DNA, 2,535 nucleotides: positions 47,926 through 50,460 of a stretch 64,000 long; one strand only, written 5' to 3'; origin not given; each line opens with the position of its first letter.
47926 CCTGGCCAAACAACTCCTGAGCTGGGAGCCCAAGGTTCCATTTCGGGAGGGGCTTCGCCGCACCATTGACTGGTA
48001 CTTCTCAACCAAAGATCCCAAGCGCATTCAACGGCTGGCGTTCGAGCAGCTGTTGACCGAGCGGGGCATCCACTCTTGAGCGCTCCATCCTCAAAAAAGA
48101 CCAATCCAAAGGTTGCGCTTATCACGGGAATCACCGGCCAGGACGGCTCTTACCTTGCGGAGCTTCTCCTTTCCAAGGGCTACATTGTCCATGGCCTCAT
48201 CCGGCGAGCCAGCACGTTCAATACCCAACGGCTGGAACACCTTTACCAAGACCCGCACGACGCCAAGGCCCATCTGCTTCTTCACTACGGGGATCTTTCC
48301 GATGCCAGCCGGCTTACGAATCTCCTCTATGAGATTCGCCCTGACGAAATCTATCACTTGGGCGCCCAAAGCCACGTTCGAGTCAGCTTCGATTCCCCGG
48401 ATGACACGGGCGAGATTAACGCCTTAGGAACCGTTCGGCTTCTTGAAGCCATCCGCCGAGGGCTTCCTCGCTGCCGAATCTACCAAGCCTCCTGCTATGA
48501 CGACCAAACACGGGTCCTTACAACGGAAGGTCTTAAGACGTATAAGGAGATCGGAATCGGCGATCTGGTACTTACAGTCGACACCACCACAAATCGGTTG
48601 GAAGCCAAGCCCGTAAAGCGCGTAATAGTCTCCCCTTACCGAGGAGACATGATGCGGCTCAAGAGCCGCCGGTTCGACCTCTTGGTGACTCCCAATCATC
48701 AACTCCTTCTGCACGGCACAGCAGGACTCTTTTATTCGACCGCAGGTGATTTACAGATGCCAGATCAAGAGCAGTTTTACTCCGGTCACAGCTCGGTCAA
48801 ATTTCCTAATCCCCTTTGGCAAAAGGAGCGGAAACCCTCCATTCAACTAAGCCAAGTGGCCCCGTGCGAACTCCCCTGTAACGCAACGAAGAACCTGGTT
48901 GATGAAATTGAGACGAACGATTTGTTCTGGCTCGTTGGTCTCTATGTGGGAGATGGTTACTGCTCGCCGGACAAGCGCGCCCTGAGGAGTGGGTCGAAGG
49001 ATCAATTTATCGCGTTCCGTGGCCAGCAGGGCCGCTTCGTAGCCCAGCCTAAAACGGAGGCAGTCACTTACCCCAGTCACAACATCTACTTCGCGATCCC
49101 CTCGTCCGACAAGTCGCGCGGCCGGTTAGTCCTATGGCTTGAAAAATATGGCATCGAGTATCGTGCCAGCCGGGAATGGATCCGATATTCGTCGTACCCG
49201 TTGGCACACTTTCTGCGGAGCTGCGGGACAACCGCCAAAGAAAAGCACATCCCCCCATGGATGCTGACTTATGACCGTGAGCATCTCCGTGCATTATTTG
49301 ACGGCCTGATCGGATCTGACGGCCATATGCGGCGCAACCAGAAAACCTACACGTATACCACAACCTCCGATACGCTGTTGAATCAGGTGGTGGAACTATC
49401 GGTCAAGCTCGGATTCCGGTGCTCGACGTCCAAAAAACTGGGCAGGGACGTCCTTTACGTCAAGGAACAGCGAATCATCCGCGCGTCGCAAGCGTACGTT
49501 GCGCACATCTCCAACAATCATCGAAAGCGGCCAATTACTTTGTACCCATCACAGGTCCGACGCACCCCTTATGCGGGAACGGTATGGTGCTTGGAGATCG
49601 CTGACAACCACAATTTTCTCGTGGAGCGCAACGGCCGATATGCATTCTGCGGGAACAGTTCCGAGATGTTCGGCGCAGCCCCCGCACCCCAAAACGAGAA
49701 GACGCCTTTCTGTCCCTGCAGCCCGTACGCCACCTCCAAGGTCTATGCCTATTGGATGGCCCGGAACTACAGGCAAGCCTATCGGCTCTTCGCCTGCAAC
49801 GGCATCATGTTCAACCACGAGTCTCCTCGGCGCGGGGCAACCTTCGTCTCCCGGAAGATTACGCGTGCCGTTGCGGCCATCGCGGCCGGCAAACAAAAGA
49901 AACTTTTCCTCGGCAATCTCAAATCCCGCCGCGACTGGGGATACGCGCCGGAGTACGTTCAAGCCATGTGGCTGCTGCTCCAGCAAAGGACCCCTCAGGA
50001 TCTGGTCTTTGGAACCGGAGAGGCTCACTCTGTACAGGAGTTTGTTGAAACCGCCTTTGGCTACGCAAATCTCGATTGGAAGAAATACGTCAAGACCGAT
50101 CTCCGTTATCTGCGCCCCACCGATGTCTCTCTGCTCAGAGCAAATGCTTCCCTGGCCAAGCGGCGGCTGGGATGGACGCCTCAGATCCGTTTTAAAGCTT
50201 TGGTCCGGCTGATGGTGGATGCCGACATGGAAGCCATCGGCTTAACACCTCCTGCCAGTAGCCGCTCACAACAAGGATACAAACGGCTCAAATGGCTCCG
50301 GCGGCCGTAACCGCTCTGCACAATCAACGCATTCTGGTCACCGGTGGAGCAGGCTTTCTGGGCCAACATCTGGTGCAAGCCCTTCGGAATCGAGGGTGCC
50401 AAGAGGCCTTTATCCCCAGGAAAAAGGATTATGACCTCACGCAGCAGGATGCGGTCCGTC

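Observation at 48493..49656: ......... intein inside GDP-mannose 4,6-dehydratase, an EPS sugar-nucleotide enzyme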

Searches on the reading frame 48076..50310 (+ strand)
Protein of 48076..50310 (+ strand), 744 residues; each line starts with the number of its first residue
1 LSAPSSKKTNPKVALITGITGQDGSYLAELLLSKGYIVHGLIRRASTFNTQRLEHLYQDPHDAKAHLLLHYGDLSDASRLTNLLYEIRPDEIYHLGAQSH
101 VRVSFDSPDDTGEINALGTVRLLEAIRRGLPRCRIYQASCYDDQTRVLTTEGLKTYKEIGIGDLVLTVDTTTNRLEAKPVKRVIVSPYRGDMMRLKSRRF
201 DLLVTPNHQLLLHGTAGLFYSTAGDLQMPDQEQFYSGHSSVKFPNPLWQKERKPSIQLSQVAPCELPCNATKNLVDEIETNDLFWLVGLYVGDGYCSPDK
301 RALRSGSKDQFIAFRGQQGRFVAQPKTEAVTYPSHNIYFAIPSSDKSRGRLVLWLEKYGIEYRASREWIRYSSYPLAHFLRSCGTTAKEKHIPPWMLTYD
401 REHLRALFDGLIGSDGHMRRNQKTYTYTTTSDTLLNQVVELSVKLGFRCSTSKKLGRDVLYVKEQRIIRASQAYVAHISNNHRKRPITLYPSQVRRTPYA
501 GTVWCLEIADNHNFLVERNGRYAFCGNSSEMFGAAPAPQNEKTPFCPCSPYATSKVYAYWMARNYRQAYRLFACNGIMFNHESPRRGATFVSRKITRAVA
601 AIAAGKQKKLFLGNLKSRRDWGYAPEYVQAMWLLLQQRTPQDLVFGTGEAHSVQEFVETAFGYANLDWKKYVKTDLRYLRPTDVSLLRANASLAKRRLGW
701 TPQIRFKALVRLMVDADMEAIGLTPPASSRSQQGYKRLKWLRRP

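Call 4: search_protein_families(library=pfam, proteins=[window:48076-50307:+], max_evalue=1)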
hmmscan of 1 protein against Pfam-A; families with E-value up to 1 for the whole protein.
window:48076-50307:+ (744 aa): 10 families
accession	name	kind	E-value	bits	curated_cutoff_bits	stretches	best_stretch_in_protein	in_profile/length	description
PF16363.11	GDP_Man_Dehyd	-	6e-125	417.5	27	2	491-713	95-332/332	GDP-mannose 4,6 dehydratase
PF01370.27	Epimerase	-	3.5e-63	213.7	20.9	2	521-641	109-235/240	NAD dependent epimerase/dehydratase family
PF14890.11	Intein_splicing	-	9.5e-07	29.2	35.8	1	148-516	3-148/155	Intein splicing domain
PF14528.11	LAGLIDADG_3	-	2.6e-06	28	22.5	1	404-469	3-70/82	LAGLIDADG-like domain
PF05204.19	Hom_end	-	5.2e-05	23.8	21.1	1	394-454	4-65/110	Homing endonuclease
PF04321.23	RmlD_sub_bind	-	8.3e-05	22.2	27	1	15-126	4-89/287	RmlD substrate binding domain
PF02719.21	Polysacc_synt_2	-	0.00016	21.4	20.2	1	15-125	2-114/293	Polysaccharide biosynthesis protein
PF13403.11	Hint_2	-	0.0024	18.7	28.4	1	140-214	2-87/147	Hint domain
PF13957.12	YafO_toxin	-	0.061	13.9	25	1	453-516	11-71/101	Toxin YafO, type II toxin-antitoxin system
PF07591.16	PT-HINT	-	0.19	12.4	27.7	1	147-189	2-44/137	Pretoxin HINT domain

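Call 32: search_protein_families(library=ncbifam, proteins=[window:48076-50307:+], max_evalue=0.00001)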
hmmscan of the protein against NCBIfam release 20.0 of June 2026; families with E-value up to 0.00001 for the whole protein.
window:48076-50307:+ (744 aa): 8 families
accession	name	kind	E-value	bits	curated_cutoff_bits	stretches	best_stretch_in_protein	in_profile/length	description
TIGR01472.1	gmd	equivalog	3.2e-135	450.7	415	2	517-720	121-341/342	GDP-mannose 4,6-dehydratase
TIGR04180.1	EDH_00030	hypoth_equivalog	1.6e-22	79.9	475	2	527-704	120-296/297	NAD-dependent 4,6-dehydratase LegB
TIGR01181.1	dTDP_gluc_dehyt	equivalog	4.2e-22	78.7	365.1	2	480-714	83-308/321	dTDP-glucose 4,6-dehydratase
TIGR02622.1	CDP_4_6_dhtase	equivalog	8.5e-22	77.7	278.45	1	12-128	5-117/352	CDP-glucose 4,6-dehydratase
TIGR01179.1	galE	equivalog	1.2e-16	60.5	262.3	2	15-145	3-129/332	UDP-glucose 4-epimerase GalE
NF007582.0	PRK10217.1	equivalog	2.5e-14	53.1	698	1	68-127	54-113/355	dTDP-glucose 4,6-dehydratase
NF007490.0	PRK10084.1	subfamily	3.1e-12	46.2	649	1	70-128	55-113/361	dTDP-glucose 4,6-dehydratase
NF011491.0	PRK14898.1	equivalog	3e-06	25.6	783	1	369-465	302-398/860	DNA-directed RNA polymerase subunit A''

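Call 33: find_encoding_contigs(protein=window:48076-50310:+, flank=3000, max_places=4)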
Protein window:48076-50310:+ (744 aa): no gene with exactly this product is on record in the collection.
